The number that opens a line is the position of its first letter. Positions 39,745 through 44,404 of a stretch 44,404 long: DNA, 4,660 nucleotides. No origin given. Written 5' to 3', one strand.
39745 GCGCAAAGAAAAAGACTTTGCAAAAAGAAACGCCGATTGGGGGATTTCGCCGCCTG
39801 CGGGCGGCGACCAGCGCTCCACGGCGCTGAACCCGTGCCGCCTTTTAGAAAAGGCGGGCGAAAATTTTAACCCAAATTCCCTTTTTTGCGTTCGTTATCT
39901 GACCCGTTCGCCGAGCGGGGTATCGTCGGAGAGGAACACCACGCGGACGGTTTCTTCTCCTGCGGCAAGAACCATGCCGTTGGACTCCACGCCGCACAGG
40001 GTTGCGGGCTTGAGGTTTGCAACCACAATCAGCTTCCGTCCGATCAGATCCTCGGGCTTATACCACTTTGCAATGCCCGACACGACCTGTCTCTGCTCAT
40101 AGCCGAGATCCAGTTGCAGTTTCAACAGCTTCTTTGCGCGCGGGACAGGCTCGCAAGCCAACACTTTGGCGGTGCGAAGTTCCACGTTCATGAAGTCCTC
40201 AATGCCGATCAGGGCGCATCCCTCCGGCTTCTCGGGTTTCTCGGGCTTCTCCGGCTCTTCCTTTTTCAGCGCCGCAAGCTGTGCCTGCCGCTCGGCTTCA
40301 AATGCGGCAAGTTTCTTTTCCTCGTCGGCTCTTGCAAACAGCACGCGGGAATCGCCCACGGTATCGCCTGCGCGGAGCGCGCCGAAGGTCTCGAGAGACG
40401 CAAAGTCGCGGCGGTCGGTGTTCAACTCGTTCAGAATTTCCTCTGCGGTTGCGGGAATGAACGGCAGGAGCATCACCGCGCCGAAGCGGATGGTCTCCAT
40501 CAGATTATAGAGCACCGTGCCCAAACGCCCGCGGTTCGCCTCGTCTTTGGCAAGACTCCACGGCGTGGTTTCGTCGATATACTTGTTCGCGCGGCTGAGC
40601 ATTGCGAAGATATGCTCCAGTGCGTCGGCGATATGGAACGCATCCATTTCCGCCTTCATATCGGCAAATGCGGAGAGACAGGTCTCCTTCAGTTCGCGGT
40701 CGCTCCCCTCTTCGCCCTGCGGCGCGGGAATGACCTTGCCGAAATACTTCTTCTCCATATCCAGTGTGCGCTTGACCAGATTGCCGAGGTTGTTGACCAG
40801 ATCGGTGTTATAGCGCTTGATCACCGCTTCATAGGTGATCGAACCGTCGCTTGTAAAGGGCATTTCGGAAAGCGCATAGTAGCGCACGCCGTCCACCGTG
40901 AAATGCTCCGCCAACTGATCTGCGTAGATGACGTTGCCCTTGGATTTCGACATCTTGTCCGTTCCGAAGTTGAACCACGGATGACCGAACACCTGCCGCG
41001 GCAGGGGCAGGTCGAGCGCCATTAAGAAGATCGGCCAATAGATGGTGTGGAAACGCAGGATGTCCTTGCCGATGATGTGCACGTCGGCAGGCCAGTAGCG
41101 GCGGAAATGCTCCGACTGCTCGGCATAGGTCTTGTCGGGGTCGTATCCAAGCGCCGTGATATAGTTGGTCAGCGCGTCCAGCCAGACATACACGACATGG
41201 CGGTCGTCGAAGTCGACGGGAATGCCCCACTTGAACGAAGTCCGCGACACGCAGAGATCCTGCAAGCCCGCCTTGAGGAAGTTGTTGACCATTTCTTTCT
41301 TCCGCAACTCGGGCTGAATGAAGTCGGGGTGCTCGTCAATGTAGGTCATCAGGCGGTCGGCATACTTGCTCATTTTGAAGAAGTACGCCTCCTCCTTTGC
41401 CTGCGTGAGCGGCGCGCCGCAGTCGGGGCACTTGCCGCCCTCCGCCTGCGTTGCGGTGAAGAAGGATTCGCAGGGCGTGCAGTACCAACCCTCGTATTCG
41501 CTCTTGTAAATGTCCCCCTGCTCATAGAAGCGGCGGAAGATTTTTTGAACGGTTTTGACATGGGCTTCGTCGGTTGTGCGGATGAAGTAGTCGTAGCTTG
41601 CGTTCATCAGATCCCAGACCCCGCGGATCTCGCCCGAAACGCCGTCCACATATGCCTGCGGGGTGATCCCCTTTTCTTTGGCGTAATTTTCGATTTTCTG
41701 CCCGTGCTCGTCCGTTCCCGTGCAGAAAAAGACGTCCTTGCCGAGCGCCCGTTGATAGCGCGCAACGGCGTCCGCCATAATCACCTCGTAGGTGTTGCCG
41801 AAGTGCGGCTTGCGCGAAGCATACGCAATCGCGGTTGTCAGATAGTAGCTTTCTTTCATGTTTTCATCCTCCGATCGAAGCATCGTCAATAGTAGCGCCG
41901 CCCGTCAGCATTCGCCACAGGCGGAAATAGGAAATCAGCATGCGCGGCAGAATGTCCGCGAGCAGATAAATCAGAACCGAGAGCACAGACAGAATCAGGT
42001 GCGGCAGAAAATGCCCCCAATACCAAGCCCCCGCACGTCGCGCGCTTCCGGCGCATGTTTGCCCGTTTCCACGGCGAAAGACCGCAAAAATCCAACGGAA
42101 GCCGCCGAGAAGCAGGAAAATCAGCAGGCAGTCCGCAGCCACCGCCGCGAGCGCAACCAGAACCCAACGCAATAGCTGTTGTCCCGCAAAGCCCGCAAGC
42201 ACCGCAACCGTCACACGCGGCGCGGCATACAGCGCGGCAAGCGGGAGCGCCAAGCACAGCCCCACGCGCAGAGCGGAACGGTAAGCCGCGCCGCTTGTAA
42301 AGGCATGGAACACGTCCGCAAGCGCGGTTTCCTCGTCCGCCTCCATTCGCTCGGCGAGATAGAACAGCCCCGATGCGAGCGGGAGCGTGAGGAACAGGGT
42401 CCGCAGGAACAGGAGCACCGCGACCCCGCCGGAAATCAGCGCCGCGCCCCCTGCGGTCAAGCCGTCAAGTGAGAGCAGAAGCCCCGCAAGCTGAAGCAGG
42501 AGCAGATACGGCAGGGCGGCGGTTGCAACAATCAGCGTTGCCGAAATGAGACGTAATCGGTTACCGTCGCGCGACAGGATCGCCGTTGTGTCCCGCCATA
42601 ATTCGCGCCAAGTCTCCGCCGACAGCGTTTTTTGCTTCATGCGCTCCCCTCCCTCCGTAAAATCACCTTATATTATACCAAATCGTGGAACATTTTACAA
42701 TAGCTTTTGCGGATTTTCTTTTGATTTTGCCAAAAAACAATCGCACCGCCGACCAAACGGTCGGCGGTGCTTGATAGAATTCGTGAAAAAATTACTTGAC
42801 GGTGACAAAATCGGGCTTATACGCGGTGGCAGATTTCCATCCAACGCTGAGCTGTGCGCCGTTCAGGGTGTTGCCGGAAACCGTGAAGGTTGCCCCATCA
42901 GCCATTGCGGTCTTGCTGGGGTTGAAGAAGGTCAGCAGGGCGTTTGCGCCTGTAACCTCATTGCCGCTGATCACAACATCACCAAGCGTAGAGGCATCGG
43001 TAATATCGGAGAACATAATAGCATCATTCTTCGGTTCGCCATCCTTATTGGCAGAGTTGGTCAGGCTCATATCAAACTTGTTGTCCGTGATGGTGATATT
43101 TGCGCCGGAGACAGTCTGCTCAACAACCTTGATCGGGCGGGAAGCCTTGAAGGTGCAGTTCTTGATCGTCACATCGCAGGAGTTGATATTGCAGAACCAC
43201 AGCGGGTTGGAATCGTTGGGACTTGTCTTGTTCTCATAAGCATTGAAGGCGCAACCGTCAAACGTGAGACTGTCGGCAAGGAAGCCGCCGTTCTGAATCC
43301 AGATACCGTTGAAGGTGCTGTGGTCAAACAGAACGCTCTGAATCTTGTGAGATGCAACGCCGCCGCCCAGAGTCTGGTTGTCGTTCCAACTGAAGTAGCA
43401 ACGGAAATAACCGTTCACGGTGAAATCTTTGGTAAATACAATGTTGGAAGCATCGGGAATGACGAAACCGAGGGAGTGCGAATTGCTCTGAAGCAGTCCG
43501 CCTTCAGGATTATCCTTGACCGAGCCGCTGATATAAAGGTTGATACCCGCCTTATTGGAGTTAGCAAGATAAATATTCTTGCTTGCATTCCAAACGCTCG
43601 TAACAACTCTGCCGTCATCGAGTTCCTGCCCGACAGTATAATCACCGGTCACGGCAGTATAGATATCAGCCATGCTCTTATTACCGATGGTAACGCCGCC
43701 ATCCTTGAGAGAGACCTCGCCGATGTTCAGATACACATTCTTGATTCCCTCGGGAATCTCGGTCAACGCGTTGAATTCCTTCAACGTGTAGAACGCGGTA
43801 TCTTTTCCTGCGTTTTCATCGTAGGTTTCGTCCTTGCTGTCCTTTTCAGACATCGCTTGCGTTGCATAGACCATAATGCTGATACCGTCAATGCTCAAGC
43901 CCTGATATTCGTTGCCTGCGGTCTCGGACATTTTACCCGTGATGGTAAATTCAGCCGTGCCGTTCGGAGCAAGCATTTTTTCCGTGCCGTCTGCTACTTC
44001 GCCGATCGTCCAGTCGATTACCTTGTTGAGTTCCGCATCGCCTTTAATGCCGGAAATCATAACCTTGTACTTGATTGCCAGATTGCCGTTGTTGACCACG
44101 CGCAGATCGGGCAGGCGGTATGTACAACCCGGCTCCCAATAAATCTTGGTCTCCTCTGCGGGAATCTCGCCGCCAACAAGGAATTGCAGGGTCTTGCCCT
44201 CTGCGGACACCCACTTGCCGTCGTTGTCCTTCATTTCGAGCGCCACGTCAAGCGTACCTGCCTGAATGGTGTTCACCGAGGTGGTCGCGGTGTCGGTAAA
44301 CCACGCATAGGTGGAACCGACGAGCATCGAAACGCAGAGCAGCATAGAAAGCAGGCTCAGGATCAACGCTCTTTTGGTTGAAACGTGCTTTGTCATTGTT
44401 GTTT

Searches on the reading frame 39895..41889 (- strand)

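Call 97: search_protein_families(library=pfam, proteins=[window:39895-41889:-], max_evalue=0.00001)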
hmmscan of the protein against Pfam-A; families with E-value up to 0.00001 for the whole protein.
window:39895-41889:- (664 aa): 7 families
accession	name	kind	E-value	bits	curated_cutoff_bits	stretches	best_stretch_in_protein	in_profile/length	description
PF09334.17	tRNA-synt_1g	-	1.5e-111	373.4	20.1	2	164-376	179-391/391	tRNA synthetases class I (M)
PF01588.26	tRNA_bind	-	3.7e-28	97.9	27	1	571-661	1-95/96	Putative tRNA binding domain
PF00133.28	tRNA-synt_1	-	1.2e-23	84.1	22.7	2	7-225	17-243/414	tRNA synthetases class I (I, L, M and V)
PF19303.5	Anticodon_3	-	5.3e-13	49.6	23.5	1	395-526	9-140/152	Anticodon binding domain of methionyl tRNA ligase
PF01406.26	tRNA-synt_1e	-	2.8e-07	30.7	27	0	15-132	12-126/301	tRNA synthetases class I (C) catalytic domain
PF01921.24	tRNA-synt_1f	-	1.8e-06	27.5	27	0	292-358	262-326/360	tRNA synthetases class I (K)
PF08264.19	Anticodon_1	-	3.7e-06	27.3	25.1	1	403-492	7-96/148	Anticodon-binding domain of tRNA ligase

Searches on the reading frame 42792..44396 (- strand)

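Call 97: search_protein_families(library=pfam, proteins=[window:42792-44396:-], max_evalue=0.00001)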
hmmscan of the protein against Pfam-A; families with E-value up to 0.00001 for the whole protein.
window:42792-44396:- (534 aa): 1 family
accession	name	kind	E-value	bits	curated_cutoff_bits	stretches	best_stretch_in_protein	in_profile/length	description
PF12389.13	Peptidase_M73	-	8.5e-07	29.4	22.5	1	8-54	3-48/196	Camelysin metallo-endopeptidase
